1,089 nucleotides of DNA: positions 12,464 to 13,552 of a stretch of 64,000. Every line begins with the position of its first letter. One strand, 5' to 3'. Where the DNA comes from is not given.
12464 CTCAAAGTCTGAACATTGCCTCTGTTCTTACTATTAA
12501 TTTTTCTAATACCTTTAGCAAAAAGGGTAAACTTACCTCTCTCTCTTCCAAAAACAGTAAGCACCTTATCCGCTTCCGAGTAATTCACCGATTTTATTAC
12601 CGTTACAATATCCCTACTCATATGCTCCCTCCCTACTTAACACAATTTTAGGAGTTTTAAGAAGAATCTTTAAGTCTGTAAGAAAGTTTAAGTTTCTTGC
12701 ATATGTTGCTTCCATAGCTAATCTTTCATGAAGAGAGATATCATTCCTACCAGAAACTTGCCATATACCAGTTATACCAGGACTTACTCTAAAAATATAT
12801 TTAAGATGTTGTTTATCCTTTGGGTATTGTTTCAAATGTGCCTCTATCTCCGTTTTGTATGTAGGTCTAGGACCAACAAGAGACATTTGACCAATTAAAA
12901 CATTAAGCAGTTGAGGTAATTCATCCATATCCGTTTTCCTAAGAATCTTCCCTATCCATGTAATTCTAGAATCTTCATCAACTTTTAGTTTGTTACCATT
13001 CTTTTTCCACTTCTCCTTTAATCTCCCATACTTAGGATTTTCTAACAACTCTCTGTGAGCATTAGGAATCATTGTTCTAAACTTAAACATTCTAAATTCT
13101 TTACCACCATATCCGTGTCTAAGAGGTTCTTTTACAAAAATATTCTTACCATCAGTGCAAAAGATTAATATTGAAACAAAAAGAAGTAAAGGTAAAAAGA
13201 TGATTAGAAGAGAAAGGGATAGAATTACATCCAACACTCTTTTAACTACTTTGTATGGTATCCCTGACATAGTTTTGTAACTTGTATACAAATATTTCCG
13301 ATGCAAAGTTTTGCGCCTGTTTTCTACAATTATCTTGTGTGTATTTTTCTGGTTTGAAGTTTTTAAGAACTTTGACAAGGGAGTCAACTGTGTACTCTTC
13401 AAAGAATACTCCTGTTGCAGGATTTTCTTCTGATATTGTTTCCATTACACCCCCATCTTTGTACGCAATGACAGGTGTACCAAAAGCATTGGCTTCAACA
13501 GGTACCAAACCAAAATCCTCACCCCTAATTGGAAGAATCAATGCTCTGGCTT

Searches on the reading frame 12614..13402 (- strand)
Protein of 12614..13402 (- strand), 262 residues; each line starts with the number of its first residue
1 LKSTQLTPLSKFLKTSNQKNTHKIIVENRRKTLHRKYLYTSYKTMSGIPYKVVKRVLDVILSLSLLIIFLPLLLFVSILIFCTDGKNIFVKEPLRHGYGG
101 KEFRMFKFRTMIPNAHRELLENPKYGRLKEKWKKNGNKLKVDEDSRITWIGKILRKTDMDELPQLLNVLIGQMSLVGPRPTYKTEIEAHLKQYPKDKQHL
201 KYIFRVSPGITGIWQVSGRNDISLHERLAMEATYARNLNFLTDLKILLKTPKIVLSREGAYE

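Call 7: search_protein_families(library=pfam, proteins=[window:12614-13402:-], max_evalue=0.0001)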
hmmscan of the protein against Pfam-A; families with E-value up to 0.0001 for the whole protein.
window:12614-13402:- (262 aa): 1 family
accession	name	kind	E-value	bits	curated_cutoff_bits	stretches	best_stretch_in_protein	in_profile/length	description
PF02397.22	Bac_transf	-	2.7e-57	193.6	27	1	54-255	1-178/179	Bacterial sugar transferase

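Call 72: search_protein_families(library=ncbifam, proteins=[window:12614-13402:-], max_evalue=0.01)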
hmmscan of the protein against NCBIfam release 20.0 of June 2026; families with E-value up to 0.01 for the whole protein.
window:12614-13402:- (262 aa): 10 families
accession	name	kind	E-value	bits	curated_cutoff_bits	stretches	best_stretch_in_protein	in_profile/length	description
TIGR03025.1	EPS_sugtrans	subfamily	1.6e-69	235.3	295.55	1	44-261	249-445/445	exopolysaccharide biosynthesis polyprenyl glycosylphosphotransferase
TIGR03022.1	WbaP_sugtrans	subfamily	7.6e-62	210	403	1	51-261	256-456/456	undecaprenyl-phosphate galactose phosphotransferase WbaP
NF052601.1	undeca_RfbP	equivalog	4e-55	186.7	330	1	26-256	17-237/244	undecaprenyl-phosphate galactose phosphotransferase family protein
TIGR03023.1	WcaJ_sugtrans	equivalog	2.4e-50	172.2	410.75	1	42-261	252-453/453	undecaprenyl-phosphate glucose phosphotransferase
NF041877.1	EPS_EpsZ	equivalog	2.2e-44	151.9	800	1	43-260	254-458/459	exopolysaccharide biosynthesis polyisoprenyl-phosphate hexose-1-phosphate transferase EpsZ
NF011751.0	PRK15204.1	equivalog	2.8e-43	148.2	907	1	51-261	277-476/476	undecaprenyl-phosphate galactose phosphotransferase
TIGR03013.1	EpsB_2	subfamily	4.4e-38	131.5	393.35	1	51-260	252-442/443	TIGR03013 family XrtA/PEP-CTERM system glycosyltransferase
NF007518.0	PRK10124.1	equivalog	6.2e-28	97.7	684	1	44-250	265-453/464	undecaprenyl-phosphate glucose phosphotransferase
NF050817.1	PolSacchBiosHfsE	equivalog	1.7e-23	83.1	750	1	51-251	269-456/467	polysaccharide biosynthesis protein HfsE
NF045514.1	glycotran_HepC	equivalog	3.4e-22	78.8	140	1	50-181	113-212/220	heterocyst development glycosyltransferase HepC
